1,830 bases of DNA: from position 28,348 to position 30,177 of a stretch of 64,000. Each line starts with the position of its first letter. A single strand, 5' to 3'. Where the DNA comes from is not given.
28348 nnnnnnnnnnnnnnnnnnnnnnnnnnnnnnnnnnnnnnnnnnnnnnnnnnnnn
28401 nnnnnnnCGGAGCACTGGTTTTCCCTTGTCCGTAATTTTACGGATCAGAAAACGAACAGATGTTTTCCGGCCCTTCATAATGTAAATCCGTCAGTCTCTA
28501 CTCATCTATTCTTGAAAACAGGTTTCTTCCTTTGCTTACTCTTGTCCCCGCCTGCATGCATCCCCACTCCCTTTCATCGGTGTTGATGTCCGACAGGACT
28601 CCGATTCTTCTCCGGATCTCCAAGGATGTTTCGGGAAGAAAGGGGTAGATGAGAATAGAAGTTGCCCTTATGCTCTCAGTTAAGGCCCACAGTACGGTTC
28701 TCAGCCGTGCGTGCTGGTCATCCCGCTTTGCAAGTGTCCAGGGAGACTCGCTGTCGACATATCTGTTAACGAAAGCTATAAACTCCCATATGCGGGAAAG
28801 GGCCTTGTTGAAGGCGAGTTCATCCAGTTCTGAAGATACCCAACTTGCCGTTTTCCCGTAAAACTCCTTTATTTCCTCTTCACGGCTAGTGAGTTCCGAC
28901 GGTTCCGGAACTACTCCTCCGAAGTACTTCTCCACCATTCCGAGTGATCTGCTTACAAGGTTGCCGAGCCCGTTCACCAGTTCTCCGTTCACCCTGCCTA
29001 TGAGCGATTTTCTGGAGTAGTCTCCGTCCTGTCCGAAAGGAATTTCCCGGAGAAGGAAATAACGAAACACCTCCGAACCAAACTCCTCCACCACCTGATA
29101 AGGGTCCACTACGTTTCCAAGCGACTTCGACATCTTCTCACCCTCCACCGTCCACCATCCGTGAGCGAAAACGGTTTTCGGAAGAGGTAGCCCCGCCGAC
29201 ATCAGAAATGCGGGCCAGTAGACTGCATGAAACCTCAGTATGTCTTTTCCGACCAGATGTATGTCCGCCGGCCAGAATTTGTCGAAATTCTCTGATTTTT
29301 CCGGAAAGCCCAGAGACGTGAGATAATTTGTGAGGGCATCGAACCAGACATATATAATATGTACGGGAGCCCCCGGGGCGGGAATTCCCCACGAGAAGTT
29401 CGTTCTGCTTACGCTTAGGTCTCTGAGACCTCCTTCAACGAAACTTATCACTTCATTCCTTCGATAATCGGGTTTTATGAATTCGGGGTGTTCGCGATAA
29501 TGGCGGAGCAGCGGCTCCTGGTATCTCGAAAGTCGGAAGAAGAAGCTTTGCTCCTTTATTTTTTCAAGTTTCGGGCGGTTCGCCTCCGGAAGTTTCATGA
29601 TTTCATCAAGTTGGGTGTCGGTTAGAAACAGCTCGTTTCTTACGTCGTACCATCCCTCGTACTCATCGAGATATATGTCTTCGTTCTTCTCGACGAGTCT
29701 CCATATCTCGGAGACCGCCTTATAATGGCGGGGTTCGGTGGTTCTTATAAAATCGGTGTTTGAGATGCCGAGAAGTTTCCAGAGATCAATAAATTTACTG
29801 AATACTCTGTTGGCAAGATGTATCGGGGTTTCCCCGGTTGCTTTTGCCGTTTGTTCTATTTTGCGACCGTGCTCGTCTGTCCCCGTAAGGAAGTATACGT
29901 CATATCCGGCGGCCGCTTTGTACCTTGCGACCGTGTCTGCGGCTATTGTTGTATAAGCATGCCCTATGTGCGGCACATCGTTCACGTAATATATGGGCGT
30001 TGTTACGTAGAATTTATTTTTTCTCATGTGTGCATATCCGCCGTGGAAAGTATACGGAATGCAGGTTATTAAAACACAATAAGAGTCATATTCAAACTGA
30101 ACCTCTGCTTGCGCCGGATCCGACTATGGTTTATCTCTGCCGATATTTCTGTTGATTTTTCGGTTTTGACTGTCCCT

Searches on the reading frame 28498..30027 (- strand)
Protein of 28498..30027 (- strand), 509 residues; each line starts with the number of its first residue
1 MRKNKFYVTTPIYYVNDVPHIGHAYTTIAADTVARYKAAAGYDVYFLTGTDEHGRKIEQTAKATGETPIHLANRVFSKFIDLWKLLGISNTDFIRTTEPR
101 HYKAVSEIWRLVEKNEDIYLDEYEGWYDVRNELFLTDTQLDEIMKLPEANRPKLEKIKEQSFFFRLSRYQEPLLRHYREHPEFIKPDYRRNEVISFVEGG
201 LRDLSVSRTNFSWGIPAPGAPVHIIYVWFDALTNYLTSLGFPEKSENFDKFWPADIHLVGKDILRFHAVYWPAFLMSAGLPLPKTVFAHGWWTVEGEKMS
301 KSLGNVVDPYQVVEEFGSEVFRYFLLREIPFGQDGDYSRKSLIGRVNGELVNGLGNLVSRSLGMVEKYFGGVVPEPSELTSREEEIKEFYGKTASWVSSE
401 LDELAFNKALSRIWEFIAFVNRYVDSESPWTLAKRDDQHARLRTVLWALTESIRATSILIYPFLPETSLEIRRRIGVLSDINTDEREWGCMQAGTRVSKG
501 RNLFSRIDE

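Call 16: search_protein_families(library=pfam, proteins=[window:28498-30027:-])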
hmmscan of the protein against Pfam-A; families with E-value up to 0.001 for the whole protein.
window:28498-30027:- (509 aa): 5 families
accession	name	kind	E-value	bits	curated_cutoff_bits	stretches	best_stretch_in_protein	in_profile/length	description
PF09334.17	tRNA-synt_1g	-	3.4e-107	359.1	20.1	2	157-361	178-390/391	tRNA synthetases class I (M)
PF00133.28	tRNA-synt_1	-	6.3e-29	101.4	22.7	2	224-333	298-409/414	tRNA synthetases class I (I, L, M and V)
PF01406.26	tRNA-synt_1e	-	2.9e-18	66.7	27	2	5-144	11-148/301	tRNA synthetases class I (C) catalytic domain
PF19303.5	Anticodon_3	-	2.1e-08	34.6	23.5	1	373-508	1-136/152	Anticodon binding domain of methionyl tRNA ligase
PF08264.19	Anticodon_1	-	5.7e-06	26.7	25.1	1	391-472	9-87/148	Anticodon-binding domain of tRNA ligase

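Call 17: find_encoding_contigs(protein=window:28498-30027:-, flank=4000, max_places=10)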
Protein window:28498-30027:- (509 aa): no gene with exactly this product is on record in the collection.
